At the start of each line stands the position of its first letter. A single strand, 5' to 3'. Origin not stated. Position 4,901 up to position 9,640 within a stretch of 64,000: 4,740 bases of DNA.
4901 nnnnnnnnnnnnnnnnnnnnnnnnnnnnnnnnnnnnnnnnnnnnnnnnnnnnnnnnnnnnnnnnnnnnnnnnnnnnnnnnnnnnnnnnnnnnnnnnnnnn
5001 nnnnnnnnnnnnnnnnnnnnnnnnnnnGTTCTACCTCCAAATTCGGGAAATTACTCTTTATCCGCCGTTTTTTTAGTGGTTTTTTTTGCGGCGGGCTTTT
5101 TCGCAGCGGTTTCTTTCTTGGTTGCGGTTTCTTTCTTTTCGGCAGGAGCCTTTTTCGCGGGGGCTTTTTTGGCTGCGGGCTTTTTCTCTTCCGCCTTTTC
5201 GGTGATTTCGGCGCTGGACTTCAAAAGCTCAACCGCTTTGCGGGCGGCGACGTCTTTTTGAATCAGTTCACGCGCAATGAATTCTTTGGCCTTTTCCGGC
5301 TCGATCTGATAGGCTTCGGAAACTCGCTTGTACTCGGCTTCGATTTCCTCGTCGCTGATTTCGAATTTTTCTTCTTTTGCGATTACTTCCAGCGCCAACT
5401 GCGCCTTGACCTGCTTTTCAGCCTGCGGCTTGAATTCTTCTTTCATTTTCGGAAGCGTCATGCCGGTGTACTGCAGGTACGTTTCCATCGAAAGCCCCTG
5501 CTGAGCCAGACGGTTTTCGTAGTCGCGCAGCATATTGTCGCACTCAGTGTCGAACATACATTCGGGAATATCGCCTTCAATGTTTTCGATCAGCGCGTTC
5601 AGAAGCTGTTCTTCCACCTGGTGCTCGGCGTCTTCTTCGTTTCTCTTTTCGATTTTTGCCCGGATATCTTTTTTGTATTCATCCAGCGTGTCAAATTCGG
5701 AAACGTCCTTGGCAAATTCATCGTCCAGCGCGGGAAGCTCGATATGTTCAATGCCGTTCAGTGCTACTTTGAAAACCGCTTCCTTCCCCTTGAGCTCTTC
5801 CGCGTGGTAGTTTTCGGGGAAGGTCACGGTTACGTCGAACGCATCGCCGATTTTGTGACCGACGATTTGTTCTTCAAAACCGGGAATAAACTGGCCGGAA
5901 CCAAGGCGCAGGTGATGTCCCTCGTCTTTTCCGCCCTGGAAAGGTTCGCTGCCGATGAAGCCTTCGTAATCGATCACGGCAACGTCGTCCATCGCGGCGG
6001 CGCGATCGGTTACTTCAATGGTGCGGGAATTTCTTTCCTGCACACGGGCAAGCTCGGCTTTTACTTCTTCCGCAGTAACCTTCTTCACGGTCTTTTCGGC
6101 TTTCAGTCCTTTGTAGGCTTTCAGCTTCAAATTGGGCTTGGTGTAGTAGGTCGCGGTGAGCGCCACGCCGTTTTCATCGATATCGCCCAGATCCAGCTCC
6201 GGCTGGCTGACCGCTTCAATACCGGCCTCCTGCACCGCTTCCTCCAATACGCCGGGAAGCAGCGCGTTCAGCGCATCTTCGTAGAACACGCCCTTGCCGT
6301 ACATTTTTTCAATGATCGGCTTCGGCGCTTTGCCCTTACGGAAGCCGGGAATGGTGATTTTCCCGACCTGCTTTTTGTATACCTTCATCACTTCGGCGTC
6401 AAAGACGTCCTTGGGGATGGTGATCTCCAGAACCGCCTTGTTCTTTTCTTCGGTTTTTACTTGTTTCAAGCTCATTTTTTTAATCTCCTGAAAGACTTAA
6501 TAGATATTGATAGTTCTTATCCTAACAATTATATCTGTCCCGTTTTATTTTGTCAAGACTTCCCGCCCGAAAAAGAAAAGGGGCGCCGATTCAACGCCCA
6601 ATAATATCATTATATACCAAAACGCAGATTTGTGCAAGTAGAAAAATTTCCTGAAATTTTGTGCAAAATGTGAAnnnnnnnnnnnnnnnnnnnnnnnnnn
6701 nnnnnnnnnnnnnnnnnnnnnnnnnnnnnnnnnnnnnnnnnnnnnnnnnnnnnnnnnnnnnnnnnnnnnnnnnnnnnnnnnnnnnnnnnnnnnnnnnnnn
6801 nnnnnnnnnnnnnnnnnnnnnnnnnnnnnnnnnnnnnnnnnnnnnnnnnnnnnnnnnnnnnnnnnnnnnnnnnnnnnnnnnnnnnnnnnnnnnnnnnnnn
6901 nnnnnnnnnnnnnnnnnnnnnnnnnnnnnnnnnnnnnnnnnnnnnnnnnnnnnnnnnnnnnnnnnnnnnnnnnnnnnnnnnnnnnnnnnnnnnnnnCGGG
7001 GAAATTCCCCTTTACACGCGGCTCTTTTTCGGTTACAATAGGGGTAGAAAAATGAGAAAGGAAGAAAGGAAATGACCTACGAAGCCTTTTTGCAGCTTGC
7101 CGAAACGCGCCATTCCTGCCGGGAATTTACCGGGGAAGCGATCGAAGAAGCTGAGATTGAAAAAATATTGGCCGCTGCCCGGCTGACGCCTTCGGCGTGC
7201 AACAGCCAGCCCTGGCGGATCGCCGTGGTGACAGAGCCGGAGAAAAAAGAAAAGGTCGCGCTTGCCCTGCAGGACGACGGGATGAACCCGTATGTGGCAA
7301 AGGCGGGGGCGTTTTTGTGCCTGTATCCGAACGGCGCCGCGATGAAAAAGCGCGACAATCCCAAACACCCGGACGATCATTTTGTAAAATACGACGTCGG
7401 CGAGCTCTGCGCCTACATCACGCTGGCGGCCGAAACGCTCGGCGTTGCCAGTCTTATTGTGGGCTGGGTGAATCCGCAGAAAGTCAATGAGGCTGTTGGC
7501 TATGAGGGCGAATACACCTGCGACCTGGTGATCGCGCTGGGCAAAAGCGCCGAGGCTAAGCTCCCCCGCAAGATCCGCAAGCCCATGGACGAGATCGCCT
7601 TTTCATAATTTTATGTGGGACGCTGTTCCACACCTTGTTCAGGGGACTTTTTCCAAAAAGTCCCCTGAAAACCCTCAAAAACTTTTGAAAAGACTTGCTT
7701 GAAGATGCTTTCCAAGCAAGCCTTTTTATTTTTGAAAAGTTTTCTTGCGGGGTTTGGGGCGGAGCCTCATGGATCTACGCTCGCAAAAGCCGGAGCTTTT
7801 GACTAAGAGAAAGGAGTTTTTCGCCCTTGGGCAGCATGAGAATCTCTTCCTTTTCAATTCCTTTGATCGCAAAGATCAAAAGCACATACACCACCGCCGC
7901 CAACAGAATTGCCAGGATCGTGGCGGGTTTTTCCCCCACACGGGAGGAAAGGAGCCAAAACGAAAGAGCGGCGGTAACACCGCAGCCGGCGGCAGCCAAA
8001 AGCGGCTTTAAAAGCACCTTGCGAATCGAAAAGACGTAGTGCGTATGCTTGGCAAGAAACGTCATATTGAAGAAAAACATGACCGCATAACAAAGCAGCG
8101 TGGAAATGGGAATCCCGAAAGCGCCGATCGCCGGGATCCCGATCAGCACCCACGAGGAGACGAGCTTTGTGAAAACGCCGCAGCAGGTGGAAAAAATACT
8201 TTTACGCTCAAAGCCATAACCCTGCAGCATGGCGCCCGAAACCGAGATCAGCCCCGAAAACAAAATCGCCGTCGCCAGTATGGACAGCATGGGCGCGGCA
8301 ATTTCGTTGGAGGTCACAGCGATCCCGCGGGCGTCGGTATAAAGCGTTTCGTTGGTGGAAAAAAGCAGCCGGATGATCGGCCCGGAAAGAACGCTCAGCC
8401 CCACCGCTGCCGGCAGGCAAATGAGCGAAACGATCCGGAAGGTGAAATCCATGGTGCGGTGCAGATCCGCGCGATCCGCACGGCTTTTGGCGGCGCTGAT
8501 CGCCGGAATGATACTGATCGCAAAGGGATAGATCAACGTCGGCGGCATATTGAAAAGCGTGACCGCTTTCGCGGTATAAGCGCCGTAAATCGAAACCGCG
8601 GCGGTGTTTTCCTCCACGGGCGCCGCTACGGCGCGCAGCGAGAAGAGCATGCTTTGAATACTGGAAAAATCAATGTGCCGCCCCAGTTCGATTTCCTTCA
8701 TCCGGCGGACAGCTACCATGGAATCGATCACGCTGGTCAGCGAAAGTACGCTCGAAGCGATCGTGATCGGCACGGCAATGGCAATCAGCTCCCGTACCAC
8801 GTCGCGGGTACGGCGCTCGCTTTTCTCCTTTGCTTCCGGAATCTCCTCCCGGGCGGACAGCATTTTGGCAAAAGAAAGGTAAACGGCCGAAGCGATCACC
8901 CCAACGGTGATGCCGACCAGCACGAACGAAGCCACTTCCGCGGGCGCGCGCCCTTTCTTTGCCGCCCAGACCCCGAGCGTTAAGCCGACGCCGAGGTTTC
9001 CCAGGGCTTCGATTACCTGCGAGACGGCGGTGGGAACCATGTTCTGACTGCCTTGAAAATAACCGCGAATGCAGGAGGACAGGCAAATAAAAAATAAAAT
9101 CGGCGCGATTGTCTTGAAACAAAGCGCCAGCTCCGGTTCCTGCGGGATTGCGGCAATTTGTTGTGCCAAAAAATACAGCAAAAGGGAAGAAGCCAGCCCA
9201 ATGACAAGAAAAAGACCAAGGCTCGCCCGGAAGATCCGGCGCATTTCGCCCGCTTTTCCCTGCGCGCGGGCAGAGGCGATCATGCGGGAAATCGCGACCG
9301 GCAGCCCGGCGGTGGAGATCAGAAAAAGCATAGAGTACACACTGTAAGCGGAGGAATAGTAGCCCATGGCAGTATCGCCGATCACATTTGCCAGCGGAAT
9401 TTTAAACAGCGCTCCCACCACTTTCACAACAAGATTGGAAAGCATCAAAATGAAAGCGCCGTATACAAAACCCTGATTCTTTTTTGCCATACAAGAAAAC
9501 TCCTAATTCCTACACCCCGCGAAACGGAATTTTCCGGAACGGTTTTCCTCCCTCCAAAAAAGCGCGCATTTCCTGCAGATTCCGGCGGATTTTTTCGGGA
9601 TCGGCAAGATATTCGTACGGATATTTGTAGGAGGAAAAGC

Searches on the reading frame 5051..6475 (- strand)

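Call 18: search_protein_families(library=pfam, proteins=[window:5051-6475:-], max_evalue=0.001)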
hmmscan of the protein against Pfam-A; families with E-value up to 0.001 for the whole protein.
window:5051-6475:- (474 aa): 3 families
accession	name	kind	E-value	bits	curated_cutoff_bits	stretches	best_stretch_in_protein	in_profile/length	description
PF05698.19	Trigger_C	-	5.5e-41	140.8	22.7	1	263-419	1-161/162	Bacterial trigger factor protein (TF) C-terminus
PF05697.18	Trigger_N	-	2.7e-38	131.9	22.2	1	5-144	4-143/144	Bacterial trigger factor protein (TF)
PF00254.34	FKBP_C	-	3.6e-16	59.7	21.1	1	158-239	3-93/94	FKBP-type peptidyl-prolyl cis-trans isomerase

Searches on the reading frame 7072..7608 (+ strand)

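Call 88: search_protein_families(library=pfam, proteins=[window:7072-7608:+], max_evalue=0.00001)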
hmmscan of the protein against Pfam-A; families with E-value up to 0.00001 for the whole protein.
window:7072-7608:+ (178 aa): 2 families
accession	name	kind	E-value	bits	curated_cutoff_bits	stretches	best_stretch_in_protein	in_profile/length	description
PF00881.29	Nitroreductase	-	5.9e-23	82.3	23.5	1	11-66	2-57/167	Nitroreductase family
PF14512.11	TM1586_NiRdase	-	1.2e-12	48.4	27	0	26-55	157-186/215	Putative TM nitroreductase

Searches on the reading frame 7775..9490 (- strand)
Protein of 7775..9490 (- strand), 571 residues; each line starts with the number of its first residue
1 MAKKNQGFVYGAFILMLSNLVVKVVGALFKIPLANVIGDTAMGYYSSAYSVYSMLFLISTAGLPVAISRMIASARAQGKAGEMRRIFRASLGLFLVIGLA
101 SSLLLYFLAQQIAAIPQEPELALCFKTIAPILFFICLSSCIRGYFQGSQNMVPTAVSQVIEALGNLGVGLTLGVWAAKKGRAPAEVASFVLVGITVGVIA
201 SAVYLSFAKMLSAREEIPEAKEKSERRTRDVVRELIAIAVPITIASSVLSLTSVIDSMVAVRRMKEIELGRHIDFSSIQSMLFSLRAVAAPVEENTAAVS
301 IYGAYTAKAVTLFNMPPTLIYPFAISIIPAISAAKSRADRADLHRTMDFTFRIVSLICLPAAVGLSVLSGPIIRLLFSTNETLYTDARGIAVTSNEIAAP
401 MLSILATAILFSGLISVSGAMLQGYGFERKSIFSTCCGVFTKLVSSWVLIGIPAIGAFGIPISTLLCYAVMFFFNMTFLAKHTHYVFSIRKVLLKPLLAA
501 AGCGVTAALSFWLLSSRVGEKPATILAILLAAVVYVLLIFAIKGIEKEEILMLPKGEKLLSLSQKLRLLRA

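Call 18: search_protein_families(library=pfam, proteins=[window:7775-9490:-], max_evalue=0.001)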
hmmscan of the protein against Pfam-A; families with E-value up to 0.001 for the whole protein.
window:7775-9490:- (571 aa): 4 families
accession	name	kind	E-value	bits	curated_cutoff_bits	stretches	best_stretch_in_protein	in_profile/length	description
PF01943.22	Polysacc_synt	-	3.1e-23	83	28.2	1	11-333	4-272/274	Polysaccharide biosynthesis protein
PF03023.19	MurJ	-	2.6e-14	53.1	27.4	1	124-518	100-436/451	Lipid II flippase MurJ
PF13440.11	Polysacc_synt_3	-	7.7e-09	35.6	23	1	307-379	215-286/293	Polysaccharide biosynthesis protein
PF01554.23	MatE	-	9.3e-09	35.6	24.9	1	16-166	3-156/161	MatE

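Call 91: search_protein_families(library=ncbifam, proteins=[window:7775-9490:-], max_evalue=0.00001)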
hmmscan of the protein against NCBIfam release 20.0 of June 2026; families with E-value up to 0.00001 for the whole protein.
window:7775-9490:- (571 aa): 2 families
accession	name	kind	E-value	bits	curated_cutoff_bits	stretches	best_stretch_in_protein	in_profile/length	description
TIGR02900.1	spore_V_B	equivalog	9.4e-54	182.9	372.3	2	8-264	1-256/488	stage V sporulation protein B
TIGR01695.1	murJ_mviN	equivalog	5.4e-15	55.1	235.55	1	125-550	127-504/506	murein biosynthesis integral membrane protein MurJ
